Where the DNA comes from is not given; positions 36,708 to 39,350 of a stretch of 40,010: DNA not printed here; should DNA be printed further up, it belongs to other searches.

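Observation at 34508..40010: NuoE/NuoF/NuoG-like module with a degenerate molybdopterin site, tightly coupled to a second NfnA-like gene: a candidate Bfu/Stn-type electron-bifurcating complex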

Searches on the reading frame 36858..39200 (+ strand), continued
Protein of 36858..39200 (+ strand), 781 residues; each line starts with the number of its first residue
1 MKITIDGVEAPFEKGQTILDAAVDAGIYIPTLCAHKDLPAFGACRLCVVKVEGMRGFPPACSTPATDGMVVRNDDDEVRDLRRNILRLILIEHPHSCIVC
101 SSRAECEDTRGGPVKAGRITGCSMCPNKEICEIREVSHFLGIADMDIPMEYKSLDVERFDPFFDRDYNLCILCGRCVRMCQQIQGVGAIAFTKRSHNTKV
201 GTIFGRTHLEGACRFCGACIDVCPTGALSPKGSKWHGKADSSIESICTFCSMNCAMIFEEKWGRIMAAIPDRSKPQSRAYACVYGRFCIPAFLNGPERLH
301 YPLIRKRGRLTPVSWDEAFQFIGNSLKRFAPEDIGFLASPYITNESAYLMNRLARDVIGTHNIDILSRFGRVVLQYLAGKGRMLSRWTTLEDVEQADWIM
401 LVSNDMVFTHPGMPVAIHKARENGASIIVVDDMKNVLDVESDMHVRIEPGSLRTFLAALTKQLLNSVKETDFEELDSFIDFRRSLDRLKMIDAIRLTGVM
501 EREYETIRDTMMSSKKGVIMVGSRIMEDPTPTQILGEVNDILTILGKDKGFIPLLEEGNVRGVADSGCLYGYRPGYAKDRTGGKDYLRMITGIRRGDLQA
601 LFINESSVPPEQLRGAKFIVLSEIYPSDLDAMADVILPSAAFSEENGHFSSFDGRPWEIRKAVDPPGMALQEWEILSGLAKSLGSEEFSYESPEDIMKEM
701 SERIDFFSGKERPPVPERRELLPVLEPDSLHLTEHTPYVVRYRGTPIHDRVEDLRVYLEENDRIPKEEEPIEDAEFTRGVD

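Call 48: find_related_loci(query=A1, collection=genome_contigs, flank=7000)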
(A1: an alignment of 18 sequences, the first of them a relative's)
Query A1 (781 aa) in genome_contigs; peptide patterns used: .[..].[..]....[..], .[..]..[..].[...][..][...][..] (x = any residue, [..] = any of these).
600 stretches matched a pattern (row limit reached: there are more); 418 encode a relative of the query (tblastn E <= 1e-3); the best 80 are kept; 80 distinct loci.
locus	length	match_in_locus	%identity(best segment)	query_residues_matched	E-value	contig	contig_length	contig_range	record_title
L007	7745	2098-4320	36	5-773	4e-158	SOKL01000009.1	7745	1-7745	MAG: Candidatus Thorarchaeota archaeon isolate E44_bin77 NODE_4788_length_7745_cov_4.690507, whole genome shotgun sequen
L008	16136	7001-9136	32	1-722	3e-143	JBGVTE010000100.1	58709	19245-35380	MAG: Candidatus Aminicenantaceae bacterium isolate S_218_B4 k127_650105, whole genome shotgun sequence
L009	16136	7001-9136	33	1-722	8e-137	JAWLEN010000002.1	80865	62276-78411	MAG: Candidatus Aminicenantes bacterium isolate 20BLK6-1.bin.65 NODE_148_length_80865_cov_13.248780, whole genome shotgu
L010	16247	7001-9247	34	1-764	4e-135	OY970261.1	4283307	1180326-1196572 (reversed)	MAG: Candidatus Aminicenantes bacterium isolate MFD04408.bin.1.29 genome assembly, chromosome: 1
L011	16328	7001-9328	32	1-736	4e-133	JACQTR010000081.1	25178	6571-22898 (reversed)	MAG: Chloroflexi bacterium isolate NC_groundwater_1416_Ag_S-0.65um_53_17 S_p65_S5_coassembly_k141_1995106, whole genome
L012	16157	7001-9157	33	1-709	7e-133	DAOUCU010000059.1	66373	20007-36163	MAG TPA_asm: Dehalococcoidia bacterium isolate H85_867 78963, whole genome shotgun sequence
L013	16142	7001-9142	34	1-755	1e-131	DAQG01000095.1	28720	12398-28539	MAG TPA_asm: Methanothrix harundinacea isolate UBA1 UBA1_contig_823, whole genome shotgun sequence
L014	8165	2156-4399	32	1-713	3e-124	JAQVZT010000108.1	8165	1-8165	MAG: Methanothrix sp. isolate STF2_18 NODE_28585_length_8165_cov_5.183130_Sandtown_F2, whole genome shotgun sequence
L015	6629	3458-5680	32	1-709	8e-124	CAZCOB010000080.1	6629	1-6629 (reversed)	MAG TPA_asm: uncultured Dehalococcoidaceae bacterium isolate binchicken_co100_344 genome assembly, contig: NODE_18654_le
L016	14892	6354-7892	46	3-758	1e-120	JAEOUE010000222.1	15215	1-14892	MAG: Candidatus Hodarchaeum mangrovi isolate FT_5_011 k127_33463911, whole genome shotgun sequence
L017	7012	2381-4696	30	1-755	1e-119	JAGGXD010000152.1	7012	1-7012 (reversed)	MAG: Bacteroidales bacterium isolate AUK143 PB_MBMC_097_c_000000000263, whole genome shotgun sequence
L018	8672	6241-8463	31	1-709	1e-119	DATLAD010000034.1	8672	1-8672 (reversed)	MAG TPA_asm: Dehalococcoidales bacterium isolate SMAG_U14262 k141_3559365, whole genome shotgun sequence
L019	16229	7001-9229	31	1-709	5e-118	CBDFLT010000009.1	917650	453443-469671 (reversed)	MAG: Dehalococcoidia bacterium isolate 376ab16f-ee95-4be2-9003-e7d20193712b genome assembly, contig: contig_9, whole gen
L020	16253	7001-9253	31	1-708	3e-116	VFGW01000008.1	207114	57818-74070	MAG: SAR202 cluster bacterium isolate OSU_TB36 TB36_008, whole genome shotgun sequence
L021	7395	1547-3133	47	3-759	8e-116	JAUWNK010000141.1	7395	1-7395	MAG: Desulfobacteraceae bacterium isolate CSMAG_2422 CSMAG_2422_k141_177837_length_7395_cov_14.8495, whole genome shotgu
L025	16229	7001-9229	30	1-716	4e-112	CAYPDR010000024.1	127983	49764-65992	MAG TPA_asm: uncultured Dehalococcoidia bacterium isolate SRP092796_co4_664 genome assembly, contig: k141_2065769, whole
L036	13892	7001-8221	41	1-412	4e-99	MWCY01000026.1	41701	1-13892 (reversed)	MAG: Candidatus Hydrogenedentes bacterium ADurb.Bin170 BWY07_contig000026, whole genome shotgun sequence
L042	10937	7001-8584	42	1-762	1e-95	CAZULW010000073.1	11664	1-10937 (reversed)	MAG TPA_asm: uncultured bacterium isolate binchicken_co136_34 genome assembly, contig: NODE_2461_length_11664_cov_54.570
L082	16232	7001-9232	30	1-709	1e-105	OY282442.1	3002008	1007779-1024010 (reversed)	MAG: uncultured Dehalococcoidia bacterium genome assembly, chromosome: 1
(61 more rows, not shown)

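Call 58: find_homologous_proteins(query=P0117, max_evalue=1e-20)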
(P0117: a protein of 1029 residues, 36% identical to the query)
Query P0117 (1029 aa): 2321 proteins with E <= 1e-20 among 8000 candidates; the best 120 are listed.
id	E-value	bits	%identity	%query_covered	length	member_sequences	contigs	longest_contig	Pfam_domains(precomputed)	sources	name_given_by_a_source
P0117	0.0e+0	2366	100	100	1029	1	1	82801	PF10418.15,PF13510.12,PF10588.15,PF00384.28,PF00111.33,PF00037.33,PF12838.13,PF22117.3,PF04879.22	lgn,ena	-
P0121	0.0e+0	2049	87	100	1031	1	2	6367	PF10418.15,PF13510.12,PF10588.15,PF00384.28,PF00111.33,PF00037.33,PF12838.13,PF22117.3,PF13237.12,PF04879.22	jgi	-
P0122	0.0e+0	1941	81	100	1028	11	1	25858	PF10418.15,PF13510.12,PF10588.15,PF00384.28,PF00111.33,PF00037.33,PF12838.13,PF22117.3,PF04879.22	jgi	jgi:NADH dehydrogenase/NADH:ubiquinone oxidoreductase subunit G/NAD(P)H-flavin reductase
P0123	0.0e+0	1889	79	100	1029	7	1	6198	PF10418.15,PF14697.12,PF13510.12,PF10588.15,PF00384.28,PF00111.33,PF00037.33,PF12838.13,PF22117.3,PF04879.22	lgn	-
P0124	0.0e+0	1255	52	100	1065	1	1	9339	PF10418.15,PF13510.12,PF10588.15,PF00384.28,PF00111.33,PF12838.13,PF22117.3,PF04879.22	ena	-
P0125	0.0e+0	1240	52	99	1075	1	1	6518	PF10418.15,PF13510.12,PF10588.15,PF00384.28,PF00111.33,PF00037.33,PF12838.13,PF22117.3,PF13237.12,PF04879.22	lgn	-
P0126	0.0e+0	1224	51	100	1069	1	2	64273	PF10418.15,PF14697.12,PF13510.12,PF10588.15,PF00384.28,PF12837.13,PF12838.13,PF22117.3,PF13237.12,PF13183.12,PF04879.22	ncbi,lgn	-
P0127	0.0e+0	1218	52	99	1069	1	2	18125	PF10418.15,PF13510.12,PF10588.15,PF00384.28,PF00111.33,PF12838.13,PF22117.3,PF04879.22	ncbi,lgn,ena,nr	ncbi:MAG: sulfide/dihydroorotate dehydrogenase-like FAD/NAD-binding protein [Candidatus Helarchaeota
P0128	0.0e+0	1210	51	99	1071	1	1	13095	PF10418.15,PF13510.12,PF10588.15,PF00384.28,PF00111.33,PF12838.13,PF22117.3,PF04879.22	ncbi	-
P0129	0.0e+0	1203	53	96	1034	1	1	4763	PF10418.15,PF13510.12,PF10588.15,PF00384.28,PF00111.33,PF00037.33,PF12838.13,PF22117.3,PF13187.12,PF04879.22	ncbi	ncbi:MAG: sulfide/dihydroorotate dehydrogenase-like FAD/NAD-binding protein, partial [Promethearchae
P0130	0.0e+0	1202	49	100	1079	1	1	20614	PF10418.15,PF13510.12,PF10588.15,PF00384.28,PF00111.33,PF00037.33,PF12838.13,PF22117.3,PF04879.22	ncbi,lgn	-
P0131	0.0e+0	1199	49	100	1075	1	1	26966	PF10418.15,PF13510.12,PF10588.15,PF00384.28,PF00111.33,PF00037.33,PF12838.13,PF22117.3,PF13187.12,PF04879.22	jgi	jgi:NADH dehydrogenase/NADH:ubiquinone oxidoreductase subunit G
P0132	0.0e+0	1196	49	100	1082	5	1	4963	PF10418.15,PF13510.12,PF10588.15,PF00384.28,PF00111.33,PF00037.33,PF12838.13,PF22117.3,PF13237.12,PF13187.12,PF04879.22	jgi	-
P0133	0.0e+0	1189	50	98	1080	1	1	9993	PF10418.15,PF13510.12,PF10588.15,PF00384.28,PF00111.33,PF00037.33,PF12838.13,PF22117.3,PF13237.12,PF13187.12,PF04879.22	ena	-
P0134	0.0e+0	1188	49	100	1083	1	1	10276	PF10418.15,PF14697.12,PF13510.12,PF10588.15,PF00384.28,PF00111.33,PF00037.33,PF12838.13,PF22117.3,PF13187.12,PF04879.22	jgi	-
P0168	0.0e+0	1037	47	99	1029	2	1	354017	PF10418.15,PF13510.12,PF10588.15,PF00384.28,PF00111.33,PF00037.33,PF12838.13,PF22117.3,PF13237.12,PF13187.12,PF04879.22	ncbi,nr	ncbi:MAG: sulfide/dihydroorotate dehydrogenase-like FAD/NAD-binding protein [Candidatus Lokiarchaeot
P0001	2.6e-152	527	36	71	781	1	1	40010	PF14697.12,PF13510.12,PF10588.15,PF00384.28,PF00111.33,PF00037.33,PF12838.13,PF22117.3,PF04879.22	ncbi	ncbi:MAG: molybdopterin-dependent oxidoreductase [Thermoplasmatota archaeon]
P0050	2.9e-149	517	35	69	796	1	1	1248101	PF13510.12,PF10588.15,PF00384.28,PF00037.33,PF12838.13,PF22117.3,PF13237.12,PF04879.22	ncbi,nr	ncbi:MAG: formate dehydrogenase (NADP+) alpha subunit [Desulfobacteraceae bacterium Eth-SRB1]|nr:MAG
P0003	3.2e-149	517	35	69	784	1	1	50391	PF14697.12,PF13510.12,PF10588.15,PF00384.28,PF00111.33,PF00037.33,PF12838.13,PF22117.3,PF04879.22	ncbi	ncbi:MAG: molybdopterin-dependent oxidoreductase [Thermoplasmatota archaeon]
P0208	6.9e-149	516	33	39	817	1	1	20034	PF10418.15,PF13510.12,PF10588.15,PF00111.33,PF12838.13,PF22117.3,PF13237.12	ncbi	ncbi:MAG: sulfide/dihydroorotate dehydrogenase-like FAD/NAD-binding protein [Candidatus Hydrogeneden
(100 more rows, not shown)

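Call 65: search_protein_families(library=ncbifam, proteins=[window:36858-39200:+, L002:13242-14633:+], max_evalue=0.01)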
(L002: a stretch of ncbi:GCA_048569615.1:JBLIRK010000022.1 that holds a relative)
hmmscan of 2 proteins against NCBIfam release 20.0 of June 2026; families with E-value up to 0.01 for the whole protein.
window:36858-39200:+ (781 aa): 45 families (the best 25 are shown)
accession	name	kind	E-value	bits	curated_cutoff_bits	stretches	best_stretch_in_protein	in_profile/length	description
TIGR01973.1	NuoG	equivalog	4.3e-89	299.9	470.05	2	122-677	95-604/606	NADH-quinone oxidoreductase subunit NuoG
TIGR01591.1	Fdh-alpha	equivalog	6.8e-67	226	666.25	1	246-712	2-506/672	formate dehydrogenase subunit alpha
NF005895.0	PRK07860.1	equivalog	3.8e-63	213.7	802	2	166-702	161-676/811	NADH-quinone oxidoreductase subunit G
NF040763.1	FeFe_hydrog_A6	exception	4.7e-57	193.6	765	2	2-107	2-107/571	NADH-dependent [FeFe] hydrogenase, group A6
NF005745.0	PRK07569.1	equivalog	9.8e-49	165.9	333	2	3-107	6-110/238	bidirectional hydrogenase complex protein HoxU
NF047855.1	AssmNtatRedNasC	equivalog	5.6e-45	153.8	1100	2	239-567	17-359/708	assimilatory nitrate reductase catalytic subunit NasC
NF006305.0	PRK08493.1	equivalog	4.4e-40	137.5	591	2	1-107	2-106/819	NADH-quinone oxidoreductase subunit G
NF040762.1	Hydr_FeFe_Clost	exception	3.2e-33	115.2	900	2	2-107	2-107/572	ferredoxin hydrogenase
NF009454.0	PRK12814.1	equivalog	3.7e-25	88.4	916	1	2-99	5-102/657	putative NADPH-dependent glutamate synthase small subunit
NF041323.1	Nitr_red_NasA_Halo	equivalog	1.1e-24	86.9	1000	2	271-472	26-231/673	assimilatory nitrate reductase NasA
NF010055.0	PRK13532.1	equivalog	8.6e-22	77.2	904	2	245-464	45-277/830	nitrate reductase catalytic subunit NapA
TIGR01706.1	NAPA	equivalog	1.9e-20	72.8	930.55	2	245-419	45-230/830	periplasmic nitrate reductase subunit alpha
TIGR01701.1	Fdhalpha-like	subfamily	2e-18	66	582.15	1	298-433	99-236/744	FdhF/YdeP family oxidoreductase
NF012032.0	PRK15488.1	equivalog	6.8e-16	57.4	694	2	206-461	6-264/759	thiosulfate reductase PhsA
TIGR01553.1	formate-DH-alph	equivalog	2.6e-15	55.3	814.2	1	242-466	44-292/1009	formate dehydrogenase-N subunit alpha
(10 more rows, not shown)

L002:13242-14633:+ (464 aa): 62 families (the best 25 are shown)
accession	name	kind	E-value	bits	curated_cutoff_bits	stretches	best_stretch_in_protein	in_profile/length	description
NF009414.0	PRK12778.1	equivalog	3.9e-218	726.4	1103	1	6-463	295-751/752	bifunctional dihydroorotate dehydrogenase B NAD binding subunit/NADPH-dependent glutamate synthase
TIGR01316.1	gltA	equivalog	7.1e-176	585.4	471.75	1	14-459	1-447/449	NADPH-dependent glutamate synthase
NF009413.0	PRK12775.1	equivalog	3e-155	518.6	1895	1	7-461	299-754/1006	putative trifunctional 2-polyprenylphenol hydroxylase/glutamate synthase subunit beta/ferritin domain-containing protein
NF009410.0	PRK12771.1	subfamily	6.6e-118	394.7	516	2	47-463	48-447/566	NAD(P)-binding protein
NF009415.0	PRK12779.1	equivalog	9.6e-118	394.4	1519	1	50-460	211-625/944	putative bifunctional glutamate synthase subunit beta/2-polyprenylphenol hydroxylase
NF009454.0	PRK12814.1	equivalog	6e-116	388.4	916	2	49-463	104-502/657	putative NADPH-dependent glutamate synthase small subunit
TIGR01318.1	gltD_gamma_fam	subfamily_domain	1.6e-110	369.9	482.95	1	7-460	8-464/467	glutamate synthase, small subunit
NF009408.0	PRK12769.1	equivalog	2.5e-98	329.9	1003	1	7-461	193-651/659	formate-dependent uric acid utilization protein AegA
NF009451.0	PRK12809.1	equivalog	4.2e-89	299.5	1154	1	17-456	186-629/639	formate-dependent uric acid utilization protein YgfT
NF010590.0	PRK13984.1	equivalog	1.6e-87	294.1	946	1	6-462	157-607/611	putative oxidoreductase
TIGR03315.1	Se_ygfK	equivalog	9.8e-87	291.4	835.3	1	31-460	429-838/1012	putative selenate reductase subunit YgfK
TIGR01317.1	GOGAT_sm_gam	subfamily_domain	6.3e-81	272.6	447.7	1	9-463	12-480/485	glutamate synthase small subunit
NF009409.0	PRK12770.1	subfamily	4.5e-78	262.8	343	1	134-463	12-352/360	putative glutamate synthase subunit beta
NF045663.1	diclust_near_Sec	equivalog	6.9e-43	146.8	530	1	38-237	9-199/759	pyridine nucleotide-disulfide oxidoreductase/dicluster-binding protein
TIGR01292.1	TRX_reduct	equivalog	1.7e-15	56.6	343.45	1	280-460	140-299/300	thioredoxin-disulfide reductase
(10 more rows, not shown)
